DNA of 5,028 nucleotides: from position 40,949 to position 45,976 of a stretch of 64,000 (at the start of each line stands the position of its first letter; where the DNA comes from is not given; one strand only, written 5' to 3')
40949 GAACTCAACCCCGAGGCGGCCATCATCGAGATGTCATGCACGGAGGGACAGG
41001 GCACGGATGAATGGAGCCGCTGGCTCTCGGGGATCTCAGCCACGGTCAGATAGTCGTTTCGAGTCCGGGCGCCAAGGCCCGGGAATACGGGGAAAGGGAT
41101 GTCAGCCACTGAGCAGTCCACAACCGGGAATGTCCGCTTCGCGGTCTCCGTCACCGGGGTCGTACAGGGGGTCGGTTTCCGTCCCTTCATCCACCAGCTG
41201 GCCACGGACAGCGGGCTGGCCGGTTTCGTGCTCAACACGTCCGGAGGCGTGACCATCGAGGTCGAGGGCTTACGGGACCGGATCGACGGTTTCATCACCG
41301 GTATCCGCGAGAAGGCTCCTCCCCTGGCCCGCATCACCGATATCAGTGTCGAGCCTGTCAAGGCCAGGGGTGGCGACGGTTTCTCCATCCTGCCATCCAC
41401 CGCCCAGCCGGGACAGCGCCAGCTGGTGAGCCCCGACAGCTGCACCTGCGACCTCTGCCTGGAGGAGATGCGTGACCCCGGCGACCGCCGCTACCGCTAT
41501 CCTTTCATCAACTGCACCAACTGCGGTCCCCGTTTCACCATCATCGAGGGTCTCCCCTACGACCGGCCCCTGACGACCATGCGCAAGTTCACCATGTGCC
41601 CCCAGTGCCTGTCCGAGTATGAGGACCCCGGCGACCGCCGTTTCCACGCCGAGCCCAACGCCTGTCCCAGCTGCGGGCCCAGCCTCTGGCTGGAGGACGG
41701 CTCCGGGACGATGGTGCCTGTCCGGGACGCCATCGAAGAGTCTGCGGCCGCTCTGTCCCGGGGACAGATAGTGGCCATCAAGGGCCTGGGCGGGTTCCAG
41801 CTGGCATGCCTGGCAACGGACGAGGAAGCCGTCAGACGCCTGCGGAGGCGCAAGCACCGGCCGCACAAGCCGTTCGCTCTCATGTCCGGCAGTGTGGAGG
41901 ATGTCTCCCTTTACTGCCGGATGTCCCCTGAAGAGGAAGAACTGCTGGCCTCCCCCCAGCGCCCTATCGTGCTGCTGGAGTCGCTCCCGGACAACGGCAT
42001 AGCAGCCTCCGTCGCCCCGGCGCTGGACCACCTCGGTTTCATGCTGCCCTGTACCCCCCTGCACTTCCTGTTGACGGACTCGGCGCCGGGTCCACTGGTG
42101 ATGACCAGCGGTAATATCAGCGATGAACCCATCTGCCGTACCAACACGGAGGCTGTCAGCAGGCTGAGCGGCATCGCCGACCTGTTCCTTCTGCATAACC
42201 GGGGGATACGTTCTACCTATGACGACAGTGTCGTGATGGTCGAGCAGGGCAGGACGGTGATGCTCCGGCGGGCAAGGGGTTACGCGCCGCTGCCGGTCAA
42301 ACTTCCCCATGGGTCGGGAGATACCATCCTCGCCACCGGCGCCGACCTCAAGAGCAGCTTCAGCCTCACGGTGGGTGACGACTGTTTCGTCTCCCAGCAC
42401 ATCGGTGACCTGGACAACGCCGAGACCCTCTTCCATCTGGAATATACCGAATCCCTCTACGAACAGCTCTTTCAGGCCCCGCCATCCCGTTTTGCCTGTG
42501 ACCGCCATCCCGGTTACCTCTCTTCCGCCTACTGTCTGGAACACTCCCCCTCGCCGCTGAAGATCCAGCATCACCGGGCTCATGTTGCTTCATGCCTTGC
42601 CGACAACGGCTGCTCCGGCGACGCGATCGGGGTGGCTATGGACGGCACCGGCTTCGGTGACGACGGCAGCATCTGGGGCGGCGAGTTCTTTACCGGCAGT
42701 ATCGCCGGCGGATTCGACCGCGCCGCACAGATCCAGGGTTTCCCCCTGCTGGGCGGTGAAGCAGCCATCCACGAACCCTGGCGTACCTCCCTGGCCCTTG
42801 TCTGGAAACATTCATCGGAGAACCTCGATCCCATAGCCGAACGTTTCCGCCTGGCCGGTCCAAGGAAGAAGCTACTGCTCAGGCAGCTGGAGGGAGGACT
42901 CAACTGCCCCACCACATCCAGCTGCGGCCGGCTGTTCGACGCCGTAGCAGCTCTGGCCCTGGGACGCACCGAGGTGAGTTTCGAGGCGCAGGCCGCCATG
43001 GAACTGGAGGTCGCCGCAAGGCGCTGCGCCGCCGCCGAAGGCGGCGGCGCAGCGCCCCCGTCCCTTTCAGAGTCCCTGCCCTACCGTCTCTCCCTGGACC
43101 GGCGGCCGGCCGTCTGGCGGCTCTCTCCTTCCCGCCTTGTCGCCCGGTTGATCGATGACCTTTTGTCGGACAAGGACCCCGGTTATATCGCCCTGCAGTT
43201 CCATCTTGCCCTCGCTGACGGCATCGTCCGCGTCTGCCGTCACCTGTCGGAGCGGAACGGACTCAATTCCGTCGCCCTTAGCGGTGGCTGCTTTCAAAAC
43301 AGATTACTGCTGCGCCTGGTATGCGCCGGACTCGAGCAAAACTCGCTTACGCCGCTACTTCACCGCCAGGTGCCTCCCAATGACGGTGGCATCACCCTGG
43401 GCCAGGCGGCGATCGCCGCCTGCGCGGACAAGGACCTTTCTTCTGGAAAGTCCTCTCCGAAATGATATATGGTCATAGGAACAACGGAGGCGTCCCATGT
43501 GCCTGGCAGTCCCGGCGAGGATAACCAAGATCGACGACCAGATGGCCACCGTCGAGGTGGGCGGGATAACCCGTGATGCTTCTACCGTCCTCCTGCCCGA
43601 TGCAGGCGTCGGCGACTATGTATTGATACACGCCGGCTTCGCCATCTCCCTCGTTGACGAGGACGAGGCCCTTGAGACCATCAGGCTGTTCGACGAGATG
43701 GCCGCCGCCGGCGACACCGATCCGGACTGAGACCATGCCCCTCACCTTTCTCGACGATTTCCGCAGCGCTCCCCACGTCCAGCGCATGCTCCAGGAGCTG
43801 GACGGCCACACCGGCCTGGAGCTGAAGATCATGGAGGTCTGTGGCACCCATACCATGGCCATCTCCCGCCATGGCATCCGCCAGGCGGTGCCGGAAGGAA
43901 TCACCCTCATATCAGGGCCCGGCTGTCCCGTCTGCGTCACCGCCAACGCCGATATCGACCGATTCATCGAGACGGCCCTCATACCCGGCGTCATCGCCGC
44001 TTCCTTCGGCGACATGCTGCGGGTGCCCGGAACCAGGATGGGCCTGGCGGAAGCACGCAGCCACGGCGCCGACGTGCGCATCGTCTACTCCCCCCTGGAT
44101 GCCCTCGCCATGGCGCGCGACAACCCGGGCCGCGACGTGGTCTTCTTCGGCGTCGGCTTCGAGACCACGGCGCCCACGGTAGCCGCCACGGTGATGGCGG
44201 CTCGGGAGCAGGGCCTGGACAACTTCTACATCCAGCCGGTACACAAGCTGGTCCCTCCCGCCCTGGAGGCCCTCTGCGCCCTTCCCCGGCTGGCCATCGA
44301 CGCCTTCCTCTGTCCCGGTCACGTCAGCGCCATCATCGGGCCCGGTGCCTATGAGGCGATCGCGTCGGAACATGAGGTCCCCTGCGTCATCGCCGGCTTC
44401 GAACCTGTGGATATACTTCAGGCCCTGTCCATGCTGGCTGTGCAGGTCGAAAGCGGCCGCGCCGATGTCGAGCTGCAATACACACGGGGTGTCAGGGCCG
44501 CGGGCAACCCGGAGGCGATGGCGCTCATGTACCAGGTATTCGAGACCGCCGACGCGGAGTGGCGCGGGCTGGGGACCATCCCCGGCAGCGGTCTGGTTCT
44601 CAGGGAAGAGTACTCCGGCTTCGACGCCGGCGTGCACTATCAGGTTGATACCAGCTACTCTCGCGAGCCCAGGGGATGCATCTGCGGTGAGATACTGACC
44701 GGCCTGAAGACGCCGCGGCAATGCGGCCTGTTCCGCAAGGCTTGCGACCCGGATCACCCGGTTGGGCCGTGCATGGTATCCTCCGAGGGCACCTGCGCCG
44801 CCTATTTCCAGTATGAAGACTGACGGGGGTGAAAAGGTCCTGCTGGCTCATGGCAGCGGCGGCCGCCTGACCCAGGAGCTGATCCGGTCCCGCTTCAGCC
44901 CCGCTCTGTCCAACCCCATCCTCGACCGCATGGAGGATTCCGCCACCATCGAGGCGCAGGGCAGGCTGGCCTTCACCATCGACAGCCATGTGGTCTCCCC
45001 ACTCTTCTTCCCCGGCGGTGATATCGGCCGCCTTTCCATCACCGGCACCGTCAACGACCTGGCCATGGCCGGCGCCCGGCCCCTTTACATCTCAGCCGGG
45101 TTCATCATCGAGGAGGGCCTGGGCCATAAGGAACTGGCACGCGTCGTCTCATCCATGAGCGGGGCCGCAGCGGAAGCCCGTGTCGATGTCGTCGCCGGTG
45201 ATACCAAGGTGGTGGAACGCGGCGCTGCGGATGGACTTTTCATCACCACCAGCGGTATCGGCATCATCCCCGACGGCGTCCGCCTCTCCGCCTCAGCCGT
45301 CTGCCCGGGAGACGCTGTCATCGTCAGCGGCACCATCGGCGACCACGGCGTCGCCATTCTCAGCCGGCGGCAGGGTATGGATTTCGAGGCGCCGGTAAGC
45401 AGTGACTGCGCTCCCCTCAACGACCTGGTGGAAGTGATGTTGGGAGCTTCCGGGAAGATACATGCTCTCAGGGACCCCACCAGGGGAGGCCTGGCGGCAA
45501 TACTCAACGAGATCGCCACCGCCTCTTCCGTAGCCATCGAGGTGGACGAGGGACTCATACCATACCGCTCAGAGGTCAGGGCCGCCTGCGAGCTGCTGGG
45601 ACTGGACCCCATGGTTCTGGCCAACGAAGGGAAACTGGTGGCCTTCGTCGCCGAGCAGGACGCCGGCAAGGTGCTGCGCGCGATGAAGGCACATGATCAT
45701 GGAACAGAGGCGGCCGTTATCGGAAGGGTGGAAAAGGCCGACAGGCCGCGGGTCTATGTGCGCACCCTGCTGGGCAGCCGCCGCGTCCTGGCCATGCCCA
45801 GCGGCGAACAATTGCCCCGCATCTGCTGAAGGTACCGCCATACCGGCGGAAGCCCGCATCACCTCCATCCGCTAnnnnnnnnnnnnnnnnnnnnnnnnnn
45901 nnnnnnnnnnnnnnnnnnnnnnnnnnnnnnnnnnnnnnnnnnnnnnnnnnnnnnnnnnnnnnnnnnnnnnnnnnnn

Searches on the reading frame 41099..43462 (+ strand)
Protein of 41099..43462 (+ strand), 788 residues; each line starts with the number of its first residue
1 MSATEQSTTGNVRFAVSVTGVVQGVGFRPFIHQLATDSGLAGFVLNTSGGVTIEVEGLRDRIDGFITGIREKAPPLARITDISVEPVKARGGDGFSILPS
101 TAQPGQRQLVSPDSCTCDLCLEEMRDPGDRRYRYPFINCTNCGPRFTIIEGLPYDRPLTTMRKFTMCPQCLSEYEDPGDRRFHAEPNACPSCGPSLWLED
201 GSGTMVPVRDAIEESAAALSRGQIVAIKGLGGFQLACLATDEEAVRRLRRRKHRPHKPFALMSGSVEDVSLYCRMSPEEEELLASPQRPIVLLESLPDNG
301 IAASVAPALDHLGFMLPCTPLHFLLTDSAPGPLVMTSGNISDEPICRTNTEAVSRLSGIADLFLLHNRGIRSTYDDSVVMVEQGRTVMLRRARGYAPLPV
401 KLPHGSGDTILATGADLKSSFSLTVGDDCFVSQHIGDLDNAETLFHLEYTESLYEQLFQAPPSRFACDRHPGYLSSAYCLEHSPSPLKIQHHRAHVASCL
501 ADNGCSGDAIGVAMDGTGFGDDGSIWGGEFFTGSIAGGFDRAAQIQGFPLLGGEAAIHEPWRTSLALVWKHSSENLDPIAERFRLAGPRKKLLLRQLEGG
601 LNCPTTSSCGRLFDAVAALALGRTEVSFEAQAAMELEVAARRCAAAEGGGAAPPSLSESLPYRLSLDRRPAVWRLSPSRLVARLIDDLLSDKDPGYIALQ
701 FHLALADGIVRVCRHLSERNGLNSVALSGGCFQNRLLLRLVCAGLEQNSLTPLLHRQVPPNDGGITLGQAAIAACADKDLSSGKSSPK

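Call 6: search_protein_families(library=pfam, proteins=[window:41099-43462:+])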
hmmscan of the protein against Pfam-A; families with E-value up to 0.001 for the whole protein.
window:41099-43462:+ (788 aa): 5 families
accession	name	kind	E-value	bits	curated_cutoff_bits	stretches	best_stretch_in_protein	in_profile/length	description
PF22521.2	HypF_C_2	-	3.8e-74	249.9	27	1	511-769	1-241/241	Carbamoyltransferase, Kae1-like Domain, second subdomain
PF01300.24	Sua5_yciO_yrdC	-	5e-42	143.8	25.1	1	218-391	2-177/178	Telomere recombination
PF07503.17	zf-HYPF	-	1e-34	118.5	23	2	166-198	1-33/34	HypF finger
PF17788.7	HypF_C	-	1.1e-27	97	23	1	408-502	4-99/99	HypF Kae1-like domain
PF00708.24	Acylphosphatase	-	3.3e-20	72.6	22.5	1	16-97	3-85/85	Acylphosphatase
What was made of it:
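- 41099..43465 (+): HypF. Five HypF domains (call 6).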

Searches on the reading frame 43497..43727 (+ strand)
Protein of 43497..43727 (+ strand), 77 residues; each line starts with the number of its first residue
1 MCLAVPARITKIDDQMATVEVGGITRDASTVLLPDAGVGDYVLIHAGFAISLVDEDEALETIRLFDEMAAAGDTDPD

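Call 43: search_protein_families(library=ncbifam, proteins=[window:43497-43727:+])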
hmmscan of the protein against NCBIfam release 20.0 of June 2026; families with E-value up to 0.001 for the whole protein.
window:43497-43727:+ (77 aa): 3 families
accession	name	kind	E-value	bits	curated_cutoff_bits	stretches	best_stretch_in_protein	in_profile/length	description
TIGR00074.1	hypC_hupF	subfamily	3.1e-24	84.7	48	1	1-71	1-71/80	HypC/HybG/HupF family hydrogenase formation chaperone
NF007712.0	PRK10409.1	equivalog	7.4e-15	55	136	1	1-69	1-75/90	HypC/HybG/HupF family hydrogenase formation chaperone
NF007721.0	PRK10413.1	equivalog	9.8e-15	54.3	115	1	1-67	1-74/87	hydrogenase maturation factor HybG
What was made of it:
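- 43497..43730 (+): HypC. TIGR00074 at 84.7 bits (call 43).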

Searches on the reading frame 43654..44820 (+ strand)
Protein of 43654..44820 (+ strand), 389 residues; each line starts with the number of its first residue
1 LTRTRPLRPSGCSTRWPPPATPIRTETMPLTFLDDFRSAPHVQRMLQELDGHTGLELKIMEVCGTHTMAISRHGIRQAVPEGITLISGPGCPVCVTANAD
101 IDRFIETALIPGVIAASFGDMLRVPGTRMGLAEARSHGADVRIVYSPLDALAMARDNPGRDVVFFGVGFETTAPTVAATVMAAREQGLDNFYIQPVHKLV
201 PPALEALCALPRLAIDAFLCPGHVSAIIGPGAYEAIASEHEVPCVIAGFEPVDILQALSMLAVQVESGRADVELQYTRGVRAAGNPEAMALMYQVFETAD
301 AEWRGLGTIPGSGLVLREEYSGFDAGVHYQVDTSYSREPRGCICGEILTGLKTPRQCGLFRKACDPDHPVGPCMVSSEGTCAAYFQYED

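Call 6: search_protein_families(library=pfam, proteins=[window:43654-44820:+])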
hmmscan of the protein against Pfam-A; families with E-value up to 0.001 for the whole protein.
window:43654-44820:+ (389 aa): 1 family
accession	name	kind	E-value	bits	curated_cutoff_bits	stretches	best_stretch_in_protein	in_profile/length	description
PF01924.21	HypD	-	3.3e-145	484.1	25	1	44-388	5-351/351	Hydrogenase formation hypA family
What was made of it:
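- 43735..44823 (+): HypD. The likely ATG start is 43735; the longest ORF begins at 43654. PF01924 at 484 bits (call 6).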

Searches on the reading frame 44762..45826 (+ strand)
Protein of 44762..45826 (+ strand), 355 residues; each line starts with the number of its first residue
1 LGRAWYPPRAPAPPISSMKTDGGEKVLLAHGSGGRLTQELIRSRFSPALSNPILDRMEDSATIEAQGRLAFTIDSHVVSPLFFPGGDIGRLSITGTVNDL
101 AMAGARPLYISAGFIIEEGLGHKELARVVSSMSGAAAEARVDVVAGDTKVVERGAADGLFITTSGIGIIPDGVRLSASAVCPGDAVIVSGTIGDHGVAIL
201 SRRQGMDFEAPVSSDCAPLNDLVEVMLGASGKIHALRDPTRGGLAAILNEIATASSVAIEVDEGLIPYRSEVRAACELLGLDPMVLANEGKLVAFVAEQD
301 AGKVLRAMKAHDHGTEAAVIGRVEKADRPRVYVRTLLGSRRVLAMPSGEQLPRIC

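Call 6: search_protein_families(library=pfam, proteins=[window:44762-45826:+])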
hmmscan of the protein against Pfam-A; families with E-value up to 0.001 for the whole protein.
window:44762-45826:+ (355 aa): 2 families
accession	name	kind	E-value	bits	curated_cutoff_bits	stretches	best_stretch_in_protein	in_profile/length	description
PF02769.27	AIRS_C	-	4.1e-29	102.2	23.1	1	182-333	2-155/156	AIR synthase related protein, C-terminal domain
PF00586.29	AIRS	-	7.7e-21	75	24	1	58-169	2-112/112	AIR synthase related protein, N-terminal domain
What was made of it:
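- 44813..45829 (+): HypE. The likely ATG start is 44813; the longest ORF begins at 44762. AIRS and AIRS_C (call 6).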
